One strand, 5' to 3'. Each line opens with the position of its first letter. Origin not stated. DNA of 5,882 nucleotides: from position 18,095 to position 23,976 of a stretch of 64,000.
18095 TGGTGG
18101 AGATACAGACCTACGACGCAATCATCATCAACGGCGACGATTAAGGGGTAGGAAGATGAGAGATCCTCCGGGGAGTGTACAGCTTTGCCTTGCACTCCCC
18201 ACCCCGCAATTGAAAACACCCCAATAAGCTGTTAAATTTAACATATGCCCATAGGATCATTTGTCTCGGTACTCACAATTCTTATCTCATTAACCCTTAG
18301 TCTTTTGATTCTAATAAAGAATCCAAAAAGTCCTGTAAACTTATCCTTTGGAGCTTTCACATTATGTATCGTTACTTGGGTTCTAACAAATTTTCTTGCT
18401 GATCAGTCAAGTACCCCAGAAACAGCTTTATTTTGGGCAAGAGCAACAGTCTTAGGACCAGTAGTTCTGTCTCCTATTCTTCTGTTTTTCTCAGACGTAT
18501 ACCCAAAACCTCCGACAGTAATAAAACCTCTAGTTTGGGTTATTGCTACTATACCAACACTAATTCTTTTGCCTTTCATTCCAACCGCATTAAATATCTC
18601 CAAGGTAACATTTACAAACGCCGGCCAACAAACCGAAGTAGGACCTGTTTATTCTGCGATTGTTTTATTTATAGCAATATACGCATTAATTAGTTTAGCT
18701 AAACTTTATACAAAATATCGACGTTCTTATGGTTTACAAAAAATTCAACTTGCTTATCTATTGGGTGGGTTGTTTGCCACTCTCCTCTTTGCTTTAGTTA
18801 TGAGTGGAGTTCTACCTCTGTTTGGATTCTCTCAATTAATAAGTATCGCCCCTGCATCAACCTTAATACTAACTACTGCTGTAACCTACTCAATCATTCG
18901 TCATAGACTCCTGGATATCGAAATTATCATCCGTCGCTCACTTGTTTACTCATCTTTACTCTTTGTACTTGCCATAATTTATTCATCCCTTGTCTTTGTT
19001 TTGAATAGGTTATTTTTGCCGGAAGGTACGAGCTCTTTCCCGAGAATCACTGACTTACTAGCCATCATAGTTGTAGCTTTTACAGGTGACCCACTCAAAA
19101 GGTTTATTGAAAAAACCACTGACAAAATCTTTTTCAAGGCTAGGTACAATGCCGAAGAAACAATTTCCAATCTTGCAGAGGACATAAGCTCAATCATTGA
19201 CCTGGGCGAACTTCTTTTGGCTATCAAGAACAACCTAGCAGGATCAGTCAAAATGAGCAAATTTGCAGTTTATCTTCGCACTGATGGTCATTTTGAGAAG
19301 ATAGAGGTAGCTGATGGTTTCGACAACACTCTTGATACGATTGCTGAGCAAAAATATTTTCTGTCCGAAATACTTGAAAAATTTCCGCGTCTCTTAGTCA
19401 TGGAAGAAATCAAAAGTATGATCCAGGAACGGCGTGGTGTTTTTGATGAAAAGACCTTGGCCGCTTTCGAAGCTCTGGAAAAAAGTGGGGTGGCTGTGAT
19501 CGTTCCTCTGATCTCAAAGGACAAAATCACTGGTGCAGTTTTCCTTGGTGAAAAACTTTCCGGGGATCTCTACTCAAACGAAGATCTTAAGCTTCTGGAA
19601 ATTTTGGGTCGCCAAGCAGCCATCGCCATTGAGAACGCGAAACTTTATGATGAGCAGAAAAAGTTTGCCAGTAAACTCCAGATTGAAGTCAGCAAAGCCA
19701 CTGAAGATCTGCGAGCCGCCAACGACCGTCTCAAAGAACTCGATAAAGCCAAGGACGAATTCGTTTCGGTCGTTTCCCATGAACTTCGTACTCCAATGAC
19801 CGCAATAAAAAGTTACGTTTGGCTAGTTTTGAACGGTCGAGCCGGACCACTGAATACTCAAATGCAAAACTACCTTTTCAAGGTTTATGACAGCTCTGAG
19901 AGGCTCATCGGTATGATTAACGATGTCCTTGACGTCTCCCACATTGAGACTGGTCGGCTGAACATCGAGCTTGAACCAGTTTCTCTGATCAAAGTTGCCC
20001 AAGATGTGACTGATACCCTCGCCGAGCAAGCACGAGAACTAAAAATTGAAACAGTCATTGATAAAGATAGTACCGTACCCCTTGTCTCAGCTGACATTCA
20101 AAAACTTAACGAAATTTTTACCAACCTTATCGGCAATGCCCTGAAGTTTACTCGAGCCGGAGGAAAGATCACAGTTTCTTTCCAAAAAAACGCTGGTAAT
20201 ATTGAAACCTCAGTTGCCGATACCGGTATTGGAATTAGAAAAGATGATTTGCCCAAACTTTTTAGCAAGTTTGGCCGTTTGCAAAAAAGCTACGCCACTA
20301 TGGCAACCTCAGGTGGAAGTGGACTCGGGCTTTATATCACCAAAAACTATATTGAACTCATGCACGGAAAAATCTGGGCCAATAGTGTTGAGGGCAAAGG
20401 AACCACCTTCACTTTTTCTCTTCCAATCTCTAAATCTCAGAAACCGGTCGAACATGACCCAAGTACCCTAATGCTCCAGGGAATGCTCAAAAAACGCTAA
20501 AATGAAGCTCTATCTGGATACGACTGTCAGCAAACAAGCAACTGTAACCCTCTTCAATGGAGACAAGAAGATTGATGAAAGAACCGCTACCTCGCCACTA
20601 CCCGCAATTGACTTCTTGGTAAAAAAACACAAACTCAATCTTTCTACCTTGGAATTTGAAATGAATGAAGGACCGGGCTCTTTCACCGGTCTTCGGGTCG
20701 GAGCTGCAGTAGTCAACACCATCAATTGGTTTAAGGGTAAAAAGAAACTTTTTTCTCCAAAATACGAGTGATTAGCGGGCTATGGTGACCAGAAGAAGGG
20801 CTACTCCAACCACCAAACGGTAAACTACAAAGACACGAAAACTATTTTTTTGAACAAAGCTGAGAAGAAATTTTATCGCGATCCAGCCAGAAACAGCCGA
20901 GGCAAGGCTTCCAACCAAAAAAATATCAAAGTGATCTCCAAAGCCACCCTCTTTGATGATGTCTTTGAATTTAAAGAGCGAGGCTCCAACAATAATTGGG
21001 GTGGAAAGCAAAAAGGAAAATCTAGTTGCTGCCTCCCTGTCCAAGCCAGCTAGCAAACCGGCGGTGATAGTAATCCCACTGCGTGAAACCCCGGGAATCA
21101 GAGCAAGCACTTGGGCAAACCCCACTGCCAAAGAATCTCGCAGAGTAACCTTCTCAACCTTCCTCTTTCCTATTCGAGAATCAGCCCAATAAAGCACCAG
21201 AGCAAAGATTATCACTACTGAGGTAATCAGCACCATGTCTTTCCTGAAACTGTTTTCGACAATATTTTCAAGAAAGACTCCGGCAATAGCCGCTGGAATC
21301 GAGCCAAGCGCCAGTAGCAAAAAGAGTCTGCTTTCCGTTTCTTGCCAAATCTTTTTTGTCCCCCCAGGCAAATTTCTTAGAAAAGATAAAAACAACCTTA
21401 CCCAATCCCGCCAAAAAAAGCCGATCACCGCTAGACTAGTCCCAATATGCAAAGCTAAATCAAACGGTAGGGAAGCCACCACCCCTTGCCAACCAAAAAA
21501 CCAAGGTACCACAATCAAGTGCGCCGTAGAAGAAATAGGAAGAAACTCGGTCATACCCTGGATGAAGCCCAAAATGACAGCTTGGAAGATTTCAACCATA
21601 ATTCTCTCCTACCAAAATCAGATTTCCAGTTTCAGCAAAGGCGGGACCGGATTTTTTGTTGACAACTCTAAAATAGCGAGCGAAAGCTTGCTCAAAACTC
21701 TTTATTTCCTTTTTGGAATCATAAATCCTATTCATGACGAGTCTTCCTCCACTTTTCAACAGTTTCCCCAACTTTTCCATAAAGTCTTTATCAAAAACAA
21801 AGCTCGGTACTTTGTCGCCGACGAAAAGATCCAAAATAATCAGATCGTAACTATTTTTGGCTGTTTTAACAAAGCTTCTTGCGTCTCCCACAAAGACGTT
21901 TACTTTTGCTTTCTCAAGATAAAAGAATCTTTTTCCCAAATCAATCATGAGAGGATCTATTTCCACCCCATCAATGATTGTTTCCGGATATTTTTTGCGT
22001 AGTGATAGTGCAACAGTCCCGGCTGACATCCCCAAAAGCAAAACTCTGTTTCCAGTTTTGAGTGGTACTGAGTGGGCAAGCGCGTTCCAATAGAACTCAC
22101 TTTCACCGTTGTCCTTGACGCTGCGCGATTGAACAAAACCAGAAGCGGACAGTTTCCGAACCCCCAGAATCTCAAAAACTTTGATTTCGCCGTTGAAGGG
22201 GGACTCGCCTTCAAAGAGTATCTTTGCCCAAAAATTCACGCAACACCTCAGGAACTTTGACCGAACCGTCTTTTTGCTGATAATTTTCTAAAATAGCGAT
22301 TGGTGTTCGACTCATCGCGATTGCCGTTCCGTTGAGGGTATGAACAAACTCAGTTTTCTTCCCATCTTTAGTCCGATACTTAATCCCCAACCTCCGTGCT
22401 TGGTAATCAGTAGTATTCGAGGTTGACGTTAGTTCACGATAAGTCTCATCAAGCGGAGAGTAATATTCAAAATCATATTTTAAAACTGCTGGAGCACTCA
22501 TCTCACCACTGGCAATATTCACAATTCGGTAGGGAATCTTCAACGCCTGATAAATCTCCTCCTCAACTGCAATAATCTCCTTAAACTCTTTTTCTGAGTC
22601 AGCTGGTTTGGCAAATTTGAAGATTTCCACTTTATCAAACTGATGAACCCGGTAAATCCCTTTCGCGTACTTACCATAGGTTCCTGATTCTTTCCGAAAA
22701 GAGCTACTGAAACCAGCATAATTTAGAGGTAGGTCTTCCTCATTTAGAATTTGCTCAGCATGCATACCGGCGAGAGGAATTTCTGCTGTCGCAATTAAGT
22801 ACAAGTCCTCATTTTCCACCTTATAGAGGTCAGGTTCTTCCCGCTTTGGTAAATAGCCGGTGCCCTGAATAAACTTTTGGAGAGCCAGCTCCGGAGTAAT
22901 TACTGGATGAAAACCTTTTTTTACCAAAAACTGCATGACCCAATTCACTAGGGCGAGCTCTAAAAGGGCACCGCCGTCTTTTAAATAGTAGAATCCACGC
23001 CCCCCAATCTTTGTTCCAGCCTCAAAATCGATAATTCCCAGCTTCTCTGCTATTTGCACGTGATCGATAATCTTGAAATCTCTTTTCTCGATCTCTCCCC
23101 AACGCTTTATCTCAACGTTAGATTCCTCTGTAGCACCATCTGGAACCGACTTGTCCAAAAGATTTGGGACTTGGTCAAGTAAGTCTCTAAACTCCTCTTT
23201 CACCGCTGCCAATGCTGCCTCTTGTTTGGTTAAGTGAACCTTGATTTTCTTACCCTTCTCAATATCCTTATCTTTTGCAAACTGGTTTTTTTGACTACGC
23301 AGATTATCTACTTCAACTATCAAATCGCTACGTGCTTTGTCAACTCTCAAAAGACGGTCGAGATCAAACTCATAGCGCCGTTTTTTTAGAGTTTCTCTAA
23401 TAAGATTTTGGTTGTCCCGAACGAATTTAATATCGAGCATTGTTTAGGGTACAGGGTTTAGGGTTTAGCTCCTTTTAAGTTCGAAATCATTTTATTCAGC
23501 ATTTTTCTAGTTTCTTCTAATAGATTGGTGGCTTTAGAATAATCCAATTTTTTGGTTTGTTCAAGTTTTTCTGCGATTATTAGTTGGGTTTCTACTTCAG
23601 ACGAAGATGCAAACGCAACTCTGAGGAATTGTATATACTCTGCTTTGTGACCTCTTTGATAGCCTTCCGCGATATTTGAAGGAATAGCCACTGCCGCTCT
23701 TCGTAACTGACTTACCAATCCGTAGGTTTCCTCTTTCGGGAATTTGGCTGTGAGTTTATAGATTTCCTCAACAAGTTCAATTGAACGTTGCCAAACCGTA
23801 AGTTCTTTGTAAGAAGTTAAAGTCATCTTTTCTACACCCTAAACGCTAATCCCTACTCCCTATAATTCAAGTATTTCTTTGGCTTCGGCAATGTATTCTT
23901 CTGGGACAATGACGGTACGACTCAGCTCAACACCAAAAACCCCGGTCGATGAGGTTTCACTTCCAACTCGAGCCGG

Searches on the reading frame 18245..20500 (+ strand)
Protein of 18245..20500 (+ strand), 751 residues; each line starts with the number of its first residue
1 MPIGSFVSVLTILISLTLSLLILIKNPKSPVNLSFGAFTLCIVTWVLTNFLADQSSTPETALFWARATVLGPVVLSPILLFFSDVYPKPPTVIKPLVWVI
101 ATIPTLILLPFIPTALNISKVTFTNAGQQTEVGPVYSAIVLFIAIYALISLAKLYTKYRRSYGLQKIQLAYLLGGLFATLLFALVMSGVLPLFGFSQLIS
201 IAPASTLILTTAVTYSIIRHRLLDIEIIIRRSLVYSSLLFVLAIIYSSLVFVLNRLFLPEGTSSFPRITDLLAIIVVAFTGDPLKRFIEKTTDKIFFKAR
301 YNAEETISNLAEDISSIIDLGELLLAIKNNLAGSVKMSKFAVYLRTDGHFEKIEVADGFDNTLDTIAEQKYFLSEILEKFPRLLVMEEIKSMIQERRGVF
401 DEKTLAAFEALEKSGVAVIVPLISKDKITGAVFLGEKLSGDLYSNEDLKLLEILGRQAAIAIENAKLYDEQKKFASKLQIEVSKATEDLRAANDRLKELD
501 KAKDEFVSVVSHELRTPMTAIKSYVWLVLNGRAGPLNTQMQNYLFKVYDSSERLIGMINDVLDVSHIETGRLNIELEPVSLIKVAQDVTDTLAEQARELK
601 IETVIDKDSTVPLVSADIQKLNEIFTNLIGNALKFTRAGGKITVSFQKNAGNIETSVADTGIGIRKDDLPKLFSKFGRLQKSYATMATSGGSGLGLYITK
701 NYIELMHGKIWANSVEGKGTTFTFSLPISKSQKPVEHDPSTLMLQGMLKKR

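Call 68: search_protein_families(library=ncbifam, proteins=[window:18245-20500:+], max_evalue=1e-10)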
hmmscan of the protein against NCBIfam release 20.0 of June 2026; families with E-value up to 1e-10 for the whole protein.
window:18245-20500:+ (751 aa): 65 families (the best 25 are shown)
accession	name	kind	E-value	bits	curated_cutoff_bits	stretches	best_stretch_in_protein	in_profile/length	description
NF046044.1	PnpS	equivalog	1.2e-58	199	400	1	495-727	162-390/390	two-component system histidine kinase PnpS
NF047874.1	MASE3_PAS_HK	subfamily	1.8e-55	188.9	560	1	442-733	335-630/655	MASE3 domain-containing sensor histidine kinase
NF033092.0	HK_WalK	equivalog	2.6e-55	188.2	725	1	498-728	367-594/594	cell wall metabolism sensor histidine kinase WalK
TIGR02956.1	TMAO_torS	equivalog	5.7e-52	177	676.5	1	476-734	423-688/967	TMAO reductase system sensor histidine kinase/response regulator TorS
NF008318.0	PRK11107.1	equivalog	3.4e-49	167.7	890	1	488-746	278-536/920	two-component sensor histidine kinase BarA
TIGR02966.1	phoR_proteo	equivalog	3.8e-49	167.5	334.2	1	488-725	97-332/333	phosphate regulon sensor histidine kinase PhoR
NF011874.0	PRK15347.1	equivalog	8.6e-45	153.1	852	1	463-736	358-622/921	two component system sensor kinase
NF038297.2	hybrid_HK_HrmK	equivalog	3.8e-44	151.3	725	1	482-736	214-465/607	hybrid histidine kinase/response regulator HrmK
NF033093.1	HK_VicK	exception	1.1e-43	149.5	680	1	500-733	206-440/448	cell wall metabolism sensor histidine kinase VicK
NF041947.1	LuxQ_Vibrio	equivalog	1.2e-43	149.1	1200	1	487-736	456-704/843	quorum-sensing autoinducer 2 sensor kinase/phosphatase LuxQ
NF006800.0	PRK09303.1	equivalog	6.6e-42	143.8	342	1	473-732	122-381/383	histidine kinase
NF008302.0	PRK11091.1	equivalog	1.2e-40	139.5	838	1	455-737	237-514/779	aerobic respiration two-component sensor histidine kinase ArcB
NF041880.1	EPS_EpsF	equivalog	1.2e-40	139.5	900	1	484-726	255-491/492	response regulator EpsF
NF045911.1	TCSHisKinNblS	equivalog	1.3e-40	139.4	1000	1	495-728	380-620/621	two-component system sensor histidine kinase NblS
NF040691.1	MtrAB_MtrB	equivalog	2.3e-38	132.5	450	1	482-733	250-497/507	MtrAB system histidine kinase MtrB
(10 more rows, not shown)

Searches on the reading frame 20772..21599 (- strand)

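Call 70: search_protein_families(library=pfam, proteins=[window:20772-21599:-], max_evalue=0.001)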
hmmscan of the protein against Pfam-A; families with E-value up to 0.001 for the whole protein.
window:20772-21599:- (275 aa): 1 family
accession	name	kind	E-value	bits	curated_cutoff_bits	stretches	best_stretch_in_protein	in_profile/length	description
PF02673.24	BacA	-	1.6e-78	264.4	33.4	1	7-266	1-256/257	Bacitracin resistance protein BacA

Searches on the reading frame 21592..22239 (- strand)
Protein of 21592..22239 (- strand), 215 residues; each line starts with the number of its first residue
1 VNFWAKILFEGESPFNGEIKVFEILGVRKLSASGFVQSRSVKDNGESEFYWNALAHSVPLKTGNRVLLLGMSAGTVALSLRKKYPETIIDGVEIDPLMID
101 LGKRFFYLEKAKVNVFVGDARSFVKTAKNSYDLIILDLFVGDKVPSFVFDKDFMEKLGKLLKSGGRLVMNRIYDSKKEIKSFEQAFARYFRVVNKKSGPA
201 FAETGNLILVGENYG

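Call 70: search_protein_families(library=pfam, proteins=[window:21592-22239:-], max_evalue=0.001)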
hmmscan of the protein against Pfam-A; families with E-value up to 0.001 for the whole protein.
window:21592-22239:- (215 aa): 7 families
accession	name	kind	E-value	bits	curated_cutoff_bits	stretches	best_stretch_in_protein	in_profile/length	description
PF01564.23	Spermine_synth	-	8e-13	48.8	22.9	1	50-194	4-157/186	Spermine/spermidine synthase domain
PF13649.12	Methyltransf_25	-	8.3e-07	30.1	27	1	66-165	1-97/97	Methyltransferase domain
PF05175.20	MTS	-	8.5e-07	29.2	23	1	53-188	22-156/170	Methyltransferase small domain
PF05430.17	Methyltransf_30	-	4.9e-06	26.9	22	1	109-168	29-87/124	S-adenosyl-L-methionine-dependent methyltransferase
PF13847.12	Methyltransf_31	-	2.8e-05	24.3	27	1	61-189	2-129/145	Methyltransferase domain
PF01209.24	Ubie_methyltran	-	0.00012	21.9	20.1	1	58-203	43-183/233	ubiE/COQ5 methyltransferase family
PF08241.18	Methyltransf_11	-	0.00029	21.8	21.2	1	69-169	3-95/95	Methyltransferase domain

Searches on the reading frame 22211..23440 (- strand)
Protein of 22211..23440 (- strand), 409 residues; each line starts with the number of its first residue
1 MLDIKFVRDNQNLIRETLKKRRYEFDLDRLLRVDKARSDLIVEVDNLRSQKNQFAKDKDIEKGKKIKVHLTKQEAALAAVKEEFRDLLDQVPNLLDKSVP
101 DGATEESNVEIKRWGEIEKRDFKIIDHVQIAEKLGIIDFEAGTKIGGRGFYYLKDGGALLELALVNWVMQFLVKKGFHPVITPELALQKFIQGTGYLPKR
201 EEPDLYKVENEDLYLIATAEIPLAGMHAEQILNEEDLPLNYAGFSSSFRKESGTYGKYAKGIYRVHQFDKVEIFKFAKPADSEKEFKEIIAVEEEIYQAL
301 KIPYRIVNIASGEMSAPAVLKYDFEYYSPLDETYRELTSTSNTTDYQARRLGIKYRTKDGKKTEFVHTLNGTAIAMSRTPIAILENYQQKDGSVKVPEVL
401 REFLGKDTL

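Call 68: search_protein_families(library=ncbifam, proteins=[window:22211-23440:-], max_evalue=1e-10)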
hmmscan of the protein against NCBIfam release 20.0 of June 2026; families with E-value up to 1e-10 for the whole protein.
window:22211-23440:- (409 aa): 2 families
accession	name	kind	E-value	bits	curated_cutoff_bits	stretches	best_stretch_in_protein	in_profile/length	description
TIGR00414.1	serS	equivalog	3.5e-139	464.4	301.65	1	1-404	1-418/418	serine--tRNA ligase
TIGR00418.1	thrS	equivalog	1.1e-14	54.2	383.65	1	110-303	157-345/565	threonine--tRNA ligase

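Call 71: find_homologous_proteins(query=window:22211-23440:-, max_evalue=1e-50)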
Query window:22211-23440:- (409 aa): 7995 proteins with E <= 1e-50 among 8000 candidates; the best 120 are listed.
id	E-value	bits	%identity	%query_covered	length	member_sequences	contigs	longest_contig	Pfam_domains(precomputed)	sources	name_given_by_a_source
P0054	2.9e-266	901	100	100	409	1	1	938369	PF00587.31,PF02403.28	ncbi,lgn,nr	ncbi:MAG: serine--tRNA ligase [bacterium]|nr:serine--tRNA ligase [bacterium]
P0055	4.1e-202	690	75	100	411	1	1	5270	PF00587.31,PF02403.28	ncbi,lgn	-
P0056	5.8e-199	679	74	100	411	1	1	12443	PF00587.31,PF02403.28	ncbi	-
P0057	1.3e-198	678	74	100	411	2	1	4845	PF00587.31,PF02403.28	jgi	-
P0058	4.8e-180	617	67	100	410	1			PF00587.31,PF02403.28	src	-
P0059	7.9e-180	616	67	100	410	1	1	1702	PF00587.31,PF02403.28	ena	-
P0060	2.4e-179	615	68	100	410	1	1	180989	PF00587.31,PF02403.28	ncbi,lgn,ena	-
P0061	3.2e-179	614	67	100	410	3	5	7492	PF00587.31,PF02403.28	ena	-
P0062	2.3e-178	611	67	100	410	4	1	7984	PF00587.31,PF02403.28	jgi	-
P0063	3.9e-178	611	68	100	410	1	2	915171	PF00587.31,PF02403.28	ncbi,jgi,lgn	-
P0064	4.4e-178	610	67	100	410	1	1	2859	PF00587.31,PF02403.28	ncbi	-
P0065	6.0e-178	610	68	100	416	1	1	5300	PF00587.31,PF02403.28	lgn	-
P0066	6.8e-178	610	67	100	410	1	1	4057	PF00587.31,PF02403.28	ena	-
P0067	9.9e-178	609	68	100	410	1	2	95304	PF00587.31,PF02403.28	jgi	jgi:seryl-tRNA synthetase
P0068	1.1e-177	609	67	100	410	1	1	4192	PF00587.31,PF02403.28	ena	-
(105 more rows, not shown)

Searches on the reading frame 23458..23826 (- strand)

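Call 107: search_protein_families(library=pfam, proteins=[window:23458-23826:-], max_evalue=0.001)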
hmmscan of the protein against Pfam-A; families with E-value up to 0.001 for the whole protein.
window:23458-23826:- (122 aa): 2 families
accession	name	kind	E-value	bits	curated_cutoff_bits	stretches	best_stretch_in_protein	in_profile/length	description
PF05635.17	23S_rRNA_IVP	-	3.4e-38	130.5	33.8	1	7-112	1-106/106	23S rRNA-intervening sequence protein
PF22296.2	bAvd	-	0.00067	20.6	40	1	12-115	4-105/107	bAvd-like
